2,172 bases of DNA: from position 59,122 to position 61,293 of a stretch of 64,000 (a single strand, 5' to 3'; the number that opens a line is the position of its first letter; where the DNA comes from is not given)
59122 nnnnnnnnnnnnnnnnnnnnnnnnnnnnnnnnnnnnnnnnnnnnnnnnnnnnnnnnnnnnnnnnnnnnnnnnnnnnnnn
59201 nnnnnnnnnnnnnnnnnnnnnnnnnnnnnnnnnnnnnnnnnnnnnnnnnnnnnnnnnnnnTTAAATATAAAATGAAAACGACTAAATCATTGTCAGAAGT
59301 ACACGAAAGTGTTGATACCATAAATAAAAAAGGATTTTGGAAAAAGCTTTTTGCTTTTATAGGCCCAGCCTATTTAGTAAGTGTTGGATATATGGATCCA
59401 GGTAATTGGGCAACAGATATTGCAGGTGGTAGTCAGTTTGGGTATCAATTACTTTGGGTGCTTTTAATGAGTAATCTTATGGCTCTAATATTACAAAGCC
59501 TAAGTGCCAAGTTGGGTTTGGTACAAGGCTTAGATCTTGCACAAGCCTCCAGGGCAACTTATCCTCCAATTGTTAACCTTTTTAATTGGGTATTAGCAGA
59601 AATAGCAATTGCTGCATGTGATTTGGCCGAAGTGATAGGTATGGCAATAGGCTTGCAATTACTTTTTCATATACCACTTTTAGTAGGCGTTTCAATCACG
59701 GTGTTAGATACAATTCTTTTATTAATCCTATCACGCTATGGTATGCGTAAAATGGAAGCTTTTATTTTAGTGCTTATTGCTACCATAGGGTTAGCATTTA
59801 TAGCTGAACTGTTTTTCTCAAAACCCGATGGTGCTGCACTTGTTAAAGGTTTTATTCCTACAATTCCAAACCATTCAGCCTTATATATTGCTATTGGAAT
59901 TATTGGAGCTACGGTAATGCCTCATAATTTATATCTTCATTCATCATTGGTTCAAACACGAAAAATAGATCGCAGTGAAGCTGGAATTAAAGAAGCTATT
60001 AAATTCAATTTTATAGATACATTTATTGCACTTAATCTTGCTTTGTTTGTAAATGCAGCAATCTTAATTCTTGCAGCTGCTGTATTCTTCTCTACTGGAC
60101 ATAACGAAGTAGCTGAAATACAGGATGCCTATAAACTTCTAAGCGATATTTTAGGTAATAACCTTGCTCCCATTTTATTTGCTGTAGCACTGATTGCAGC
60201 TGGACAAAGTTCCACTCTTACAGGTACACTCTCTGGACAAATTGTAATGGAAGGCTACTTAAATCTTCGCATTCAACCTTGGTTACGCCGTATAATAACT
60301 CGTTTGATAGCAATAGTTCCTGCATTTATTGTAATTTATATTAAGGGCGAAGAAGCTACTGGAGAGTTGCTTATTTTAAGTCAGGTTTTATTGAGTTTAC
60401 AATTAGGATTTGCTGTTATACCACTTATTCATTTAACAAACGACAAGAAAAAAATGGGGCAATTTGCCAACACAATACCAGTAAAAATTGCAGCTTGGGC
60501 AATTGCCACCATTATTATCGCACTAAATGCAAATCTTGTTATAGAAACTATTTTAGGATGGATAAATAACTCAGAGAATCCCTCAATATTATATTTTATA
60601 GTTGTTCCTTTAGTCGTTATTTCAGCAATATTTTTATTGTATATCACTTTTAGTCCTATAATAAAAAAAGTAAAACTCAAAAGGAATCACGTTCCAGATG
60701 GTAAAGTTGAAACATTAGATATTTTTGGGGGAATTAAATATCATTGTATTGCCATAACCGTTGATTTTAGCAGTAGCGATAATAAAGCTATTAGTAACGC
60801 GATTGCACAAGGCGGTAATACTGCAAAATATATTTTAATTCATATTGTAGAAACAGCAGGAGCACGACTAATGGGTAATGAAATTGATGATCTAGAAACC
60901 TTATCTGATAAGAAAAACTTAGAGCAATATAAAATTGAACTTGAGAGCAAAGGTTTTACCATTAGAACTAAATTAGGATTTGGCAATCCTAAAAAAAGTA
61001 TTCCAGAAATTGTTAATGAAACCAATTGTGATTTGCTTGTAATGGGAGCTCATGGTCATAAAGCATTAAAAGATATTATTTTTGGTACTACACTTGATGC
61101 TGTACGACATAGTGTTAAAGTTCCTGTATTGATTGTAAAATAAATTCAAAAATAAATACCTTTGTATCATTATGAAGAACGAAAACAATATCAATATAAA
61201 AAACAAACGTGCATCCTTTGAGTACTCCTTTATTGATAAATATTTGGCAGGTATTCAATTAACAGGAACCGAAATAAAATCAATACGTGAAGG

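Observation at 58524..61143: DtxR-family repressor with an operator-like site, plus an Nramp transporter carrying a C-terminal USP domain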

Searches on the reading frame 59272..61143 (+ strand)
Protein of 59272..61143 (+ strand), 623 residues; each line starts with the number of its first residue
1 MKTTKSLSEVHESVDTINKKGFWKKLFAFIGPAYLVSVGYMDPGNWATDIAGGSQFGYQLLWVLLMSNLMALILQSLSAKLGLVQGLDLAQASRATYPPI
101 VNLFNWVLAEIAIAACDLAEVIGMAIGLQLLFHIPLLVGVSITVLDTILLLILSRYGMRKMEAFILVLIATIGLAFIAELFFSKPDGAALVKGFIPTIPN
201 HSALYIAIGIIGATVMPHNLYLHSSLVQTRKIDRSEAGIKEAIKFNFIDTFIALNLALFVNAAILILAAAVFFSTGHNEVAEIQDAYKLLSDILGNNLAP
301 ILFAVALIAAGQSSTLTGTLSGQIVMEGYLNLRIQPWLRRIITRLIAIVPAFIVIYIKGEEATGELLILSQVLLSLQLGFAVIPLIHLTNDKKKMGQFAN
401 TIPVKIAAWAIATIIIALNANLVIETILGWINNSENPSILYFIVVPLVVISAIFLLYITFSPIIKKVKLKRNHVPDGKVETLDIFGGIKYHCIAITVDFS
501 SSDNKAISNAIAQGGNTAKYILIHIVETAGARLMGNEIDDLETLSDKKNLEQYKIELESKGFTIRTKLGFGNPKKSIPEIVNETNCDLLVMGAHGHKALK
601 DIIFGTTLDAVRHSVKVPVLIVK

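Call 3: search_protein_families(library=pfam, proteins=[window:59272-61143:+], max_evalue=0.01)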
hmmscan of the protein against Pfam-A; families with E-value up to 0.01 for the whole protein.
window:59272-61143:+ (623 aa): 2 families
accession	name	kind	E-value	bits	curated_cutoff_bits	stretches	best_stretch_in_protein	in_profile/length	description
PF01566.24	Nramp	-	4.8e-136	454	29.8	1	46-401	1-356/357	Natural resistance-associated macrophage protein-like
PF00582.32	Usp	-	4.8e-22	79.5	24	1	490-623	2-141/141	Universal stress protein family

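Call 4: search_protein_families(library=ncbifam, proteins=[window:59272-61143:+], max_evalue=0.01)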
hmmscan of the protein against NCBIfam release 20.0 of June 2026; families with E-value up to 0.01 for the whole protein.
window:59272-61143:+ (623 aa): 4 families
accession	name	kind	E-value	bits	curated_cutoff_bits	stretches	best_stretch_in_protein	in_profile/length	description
NF001923.0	PRK00701.1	subfamily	4.9e-181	602.2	430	1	3-428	10-437/439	Mn(2+) uptake NRAMP transporter MntH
TIGR01197.1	nramp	subfamily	1.4e-122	409.7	272.5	1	24-395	1-390/390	metal ion transporter, metal ion (Mn2+/Fe2+) transporter (Nramp) family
NF037982.1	Nramp_1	equivalog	1.2e-57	195.9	50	1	31-393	1-403/404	Nramp family divalent metal transporter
NF008380.0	PRK11175.1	equivalog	0.0021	17.1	227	1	566-623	243-300/313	universal stress protein UspE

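Call 5: find_homologous_proteins(query=window:59272-61143:+, max_evalue=1e-10)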
Query window:59272-61143:+ (623 aa): 8000 proteins with E <= 1e-10 among 8000 candidates; the best 120 are listed.
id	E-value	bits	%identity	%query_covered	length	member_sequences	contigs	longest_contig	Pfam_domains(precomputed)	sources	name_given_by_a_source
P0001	0.0e+0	1276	94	100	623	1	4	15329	PF01566.26,PF00582.33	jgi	jgi:manganese transport protein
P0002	0.0e+0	1245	91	100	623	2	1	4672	PF01566.26,PF00582.33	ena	-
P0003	0.0e+0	1176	85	100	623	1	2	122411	PF01566.26,PF00582.33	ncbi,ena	-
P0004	0.0e+0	1165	85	100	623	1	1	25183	PF01566.26,PF00582.33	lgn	-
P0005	0.0e+0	1162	85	100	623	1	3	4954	PF01566.26,PF00582.33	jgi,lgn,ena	jgi:manganese transport protein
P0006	0.0e+0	1160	84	100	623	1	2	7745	PF01566.26,PF00582.33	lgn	-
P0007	0.0e+0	1146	84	100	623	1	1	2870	PF01566.26,PF00582.33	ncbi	-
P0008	0.0e+0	1136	83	100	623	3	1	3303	PF01566.26,PF00582.33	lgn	-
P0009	0.0e+0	1100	84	95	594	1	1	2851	PF01566.26,PF00582.33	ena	-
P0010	0.0e+0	1094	80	100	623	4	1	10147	PF01566.26,PF00582.33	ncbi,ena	-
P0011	0.0e+0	1085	79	100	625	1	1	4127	PF01566.26,PF00582.33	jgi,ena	-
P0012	0.0e+0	1085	79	100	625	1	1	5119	PF01566.26,PF00582.33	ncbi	-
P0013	0.0e+0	1084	81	100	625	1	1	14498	PF01566.26,PF00582.33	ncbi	-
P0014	0.0e+0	1081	79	100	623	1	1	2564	PF01566.26,PF00582.33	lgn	-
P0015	0.0e+0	1080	81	100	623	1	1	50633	PF01566.26,PF00582.33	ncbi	ncbi:MAG: Nramp family divalent metal transporter [Bacteroidota bacterium]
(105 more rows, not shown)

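Call 9: find_related_loci(query=window:59272-61143:+, collection=genome_contigs, flank=3000)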
Query window:59272-61143:+ (623 aa) in genome_contigs; peptide patterns used: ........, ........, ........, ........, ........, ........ (x = any residue, [..] = any of these).
599 stretches matched a pattern (row limit reached: there are more); 555 encode a relative of the query (tblastn E <= 1e-3); the best 80 are kept; 80 distinct loci.
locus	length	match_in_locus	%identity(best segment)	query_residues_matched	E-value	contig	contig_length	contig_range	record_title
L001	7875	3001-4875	79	1-623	0e+0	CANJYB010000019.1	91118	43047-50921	MAG: Bacteroidetes bacterium isolate RH-23may17-974 genome assembly, contig: RH-23may17-C1713, whole genome shotgun sequ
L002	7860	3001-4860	81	3-623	0e+0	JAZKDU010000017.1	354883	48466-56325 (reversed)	MAG: Bacteroidota bacterium isolate DC_HB_01_SPN181219-bin066 DCHB01SPN_B066_0_000000000017, whole genome shotgun sequen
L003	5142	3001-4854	78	5-623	0e+0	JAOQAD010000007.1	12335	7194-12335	MAG: Bacteroidetes bacterium isolate RYN_273 scaffold_2882630, whole genome shotgun sequence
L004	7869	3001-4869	76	1-623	0e+0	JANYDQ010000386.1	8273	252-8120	MAG: Bacteroidetes bacterium isolate 336R_metabinner_73_sub 336R_k141_2751632, whole genome shotgun sequence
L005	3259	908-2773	77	2-623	0e+0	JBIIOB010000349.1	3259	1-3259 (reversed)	MAG: Bacteroidia bacterium isolate ME2002-09-27pf_3300034103_group1_bin113 Rohwer_bin407_scaffold_47212_c1, whole genome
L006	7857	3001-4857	78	3-623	0e+0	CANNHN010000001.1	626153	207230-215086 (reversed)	MAG: Bacteroidetes bacterium isolate ZH-Jul18-109 genome assembly, contig: ZH-Jul18-C1-p1, whole genome shotgun sequence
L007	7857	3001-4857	78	3-623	0e+0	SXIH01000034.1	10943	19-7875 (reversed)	MAG: Bacteroidota bacterium isolate F1-120-MAGs045 F1-120__c529217, whole genome shotgun sequence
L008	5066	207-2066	78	3-623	0e+0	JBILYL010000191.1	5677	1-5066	MAG: Bacteroidia bacterium isolate ME2019-02-15D0_3300044639_group8_bin100 Rohwer_bin406_scaffold_11629_c1, whole genome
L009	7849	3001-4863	76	3-623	0e+0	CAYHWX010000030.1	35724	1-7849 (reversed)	MAG TPA_asm: uncultured Vicingus sp. isolate ERP119705_co15_575 genome assembly, contig: NODE_878_length_35724_cov_6.642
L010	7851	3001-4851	77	5-623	0e+0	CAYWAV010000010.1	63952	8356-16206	MAG TPA_asm: uncultured Chitinophaga sp. isolate SRP128246_co1_111 genome assembly, contig: NODE_427_length_63952_cov_15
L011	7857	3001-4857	77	5-623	0e+0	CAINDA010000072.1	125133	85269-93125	MAG: uncultured Bacteroidetes bacterium isolate Kiruna_bin-09443 genome assembly, contig: bin-09443:72/72, whole genome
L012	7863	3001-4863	77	2-623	0e+0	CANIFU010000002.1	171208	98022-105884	MAG: Bacteroidetes bacterium isolate RH-14apr17-211 genome assembly, contig: RH-14apr17-C166, whole genome shotgun seque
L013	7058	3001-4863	77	3-623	0e+0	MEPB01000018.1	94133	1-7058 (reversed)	MAG: Bacteroidetes bacterium RIFCSPLOWO2_12_FULL_35_15 rifcsplowo2_12_scaffold_135, whole genome shotgun sequence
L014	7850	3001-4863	76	3-623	0e+0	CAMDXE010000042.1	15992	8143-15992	MAG: Chitinophaga pinensis isolate TrH-25oct19-126 genome assembly, contig: TrH-25oct19-C7123, whole genome shotgun sequ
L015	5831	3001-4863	76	2-622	0e+0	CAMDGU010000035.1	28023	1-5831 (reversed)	MAG: Chitinophaga pinensis isolate MiH-22jul19-263 genome assembly, contig: MiH-22jul19-C3035, whole genome shotgun sequ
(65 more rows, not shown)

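Call 35: predict_structure(alignment_id=A1)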
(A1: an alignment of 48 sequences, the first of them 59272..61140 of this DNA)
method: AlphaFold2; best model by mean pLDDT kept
length: 623 residues; sequences in the alignment: 48
mean_pLDDT: 54.6   pTM: 0.47
mean pLDDT of the five models: 54.6, 54.0, 49.1, 44.8, 41.6
residues with pLDDT >= 90: 0; 70-90: 115; 50-70: 260; < 50: 248
segments of 3 or more residues with pLDDT < 50: 1-16, 18-88, 157-164, 184-236, 245-282, 395-399, 470-487, 593-623
pLDDT, mean of each block of 10 residues (from residue 1): 31 44 41 28 22 32 44 47 46 60 68 67 68 72 66 51 50 53 45 34 37 41 39 47 48 47 45 40 53 57 60 54 53 59 71 71 61 55 52 49 64 62 66 73 74 72 61 40 43 75 61 73 73 57 75 82 83 70 72 40 30 32 41
secondary structure, 60 per line:
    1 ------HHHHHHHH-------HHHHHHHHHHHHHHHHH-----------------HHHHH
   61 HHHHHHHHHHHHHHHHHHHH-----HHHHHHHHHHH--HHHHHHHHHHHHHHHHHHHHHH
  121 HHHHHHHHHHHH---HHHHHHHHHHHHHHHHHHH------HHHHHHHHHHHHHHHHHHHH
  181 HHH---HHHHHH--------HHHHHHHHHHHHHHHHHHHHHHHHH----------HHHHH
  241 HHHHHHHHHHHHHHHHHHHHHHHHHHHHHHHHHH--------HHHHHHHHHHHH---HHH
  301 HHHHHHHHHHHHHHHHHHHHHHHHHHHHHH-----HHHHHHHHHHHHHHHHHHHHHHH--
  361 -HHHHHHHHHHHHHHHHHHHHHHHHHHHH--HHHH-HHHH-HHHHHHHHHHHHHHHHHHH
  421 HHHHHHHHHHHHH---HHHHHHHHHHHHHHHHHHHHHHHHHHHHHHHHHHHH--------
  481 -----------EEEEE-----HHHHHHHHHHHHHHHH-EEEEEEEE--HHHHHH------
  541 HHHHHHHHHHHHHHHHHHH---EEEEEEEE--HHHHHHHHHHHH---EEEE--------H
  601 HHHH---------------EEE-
elements in order: H7-14 H22-38 H56-80 H86-96 H99-132 H136-154 H161-183 H187-192 H201-225 H236-274 H283-294 H298-330 H336-358 H362-389 H392-395 H397-400 H402-433 H437-472 E492-496 H502-517 E519-526 H529-534 H541-559 E563-570 H573-584 E588-591 H600-604 E620-622

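Call 37: fold_search(model_id=the predicted structure, library=pdb)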
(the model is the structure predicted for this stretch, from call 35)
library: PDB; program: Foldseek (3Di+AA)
matches with E <= 10: 603; with E <= 0.001: 49
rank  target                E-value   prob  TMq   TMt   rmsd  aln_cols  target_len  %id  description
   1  5m94_A                8.8e-17  1.00  0.50  0.74   4.8       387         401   46  Crystal structure of Staphylococcus capitis divalent metal ion transporter (DMT) in complex with nanobody (released 2016-12-21)
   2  5m8a                  9.1e-17  1.00  0.54  0.67  11.4       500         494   40  Crystal structure of Eremococcus coleocola manganese transporter mutant E129A (released 2017-01-11)
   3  5m87                  9.5e-17  1.00  0.54  0.67  11.5       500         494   40  Crystal structure of Eremococcus coleocola manganese transporter (released 2017-01-11)
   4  5m8k                  1.0e-16  1.00  0.54  0.67  11.5       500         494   40  Crystal structure of Eremococcus coleocola manganese transporter mutant E129Q (released 2017-01-11)
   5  5m8j                  1.1e-16  1.00  0.54  0.67  11.4       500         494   40  Crystal structure of Eremococcus coleocola manganese transporter mutant H236A (released 2017-01-11)
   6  8e5s                  1.8e-16  1.00  0.50  0.75   7.8       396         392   40  X-ray structure of the Deinococcus radiodurans Nramp/MntH divalent transition metal transporter WT in an occluded state (released 2023-05-03)
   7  8ont_A                7.7e-16  1.00  0.52  0.71   5.1       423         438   32  Structure of Setaria italica NRAT in complex with a nanobody (released 2023-04-12)
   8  8e60                  7.7e-16  1.00  0.50  0.75   7.6       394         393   40  X-ray structure of the Deinococcus radiodurans Nramp/MntH divalent transition metal transporter WT in an occluded, manga (released 2023-05-03)
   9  6c3i_B                2.0e-15  1.00  0.49  0.75   7.6       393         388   39  Crystal structure of the Deinococcus radiodurans Nramp/MntH divalent transition metal transporter G45R mutant in an in (released 2019-02-13)
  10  8e6h                  3.2e-15  1.00  0.50  0.75   4.5       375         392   39  X-ray structure of the Deinococcus radiodurans Nramp/MntH divalent transition metal transporter A47W mutant in an occlud (released 2023-05-03)
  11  8e6i                  5.1e-15  1.00  0.50  0.75   7.6       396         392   40  X-ray structure of the Deinococcus radiodurans Nramp/MntH divalent transition metal transporter M230A mutant in an inwar (released 2023-05-03)
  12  5m95_A                5.8e-15  1.00  0.48  0.71   5.3       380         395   46  STAPHYLOCOCCUS CAPITIS DIVALENT METAL ION TRANSPORTER (DMT) IN COMPLEX WITH MANGANESE (released 2016-11-30)
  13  6c3i_A                1.2e-14  1.00  0.48  0.74   7.8       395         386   38  Crystal structure of the Deinococcus radiodurans Nramp/MntH divalent transition metal transporter G45R mutant in an in (released 2019-02-13)
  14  8e6m                  1.5e-14  1.00  0.48  0.74   7.8       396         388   39  X-ray structure of the Deinococcus radiodurans Nramp/MntH divalent transition metal transporter WT in an inward-open, ca (released 2023-05-03)
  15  6d91                  1.8e-14  1.00  0.50  0.74   7.8       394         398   40  Crystal structure of the Deinococcus radiodurans Nramp/MntH divalent transition metal transporter in the outward-open, a (released 2019-02-13)
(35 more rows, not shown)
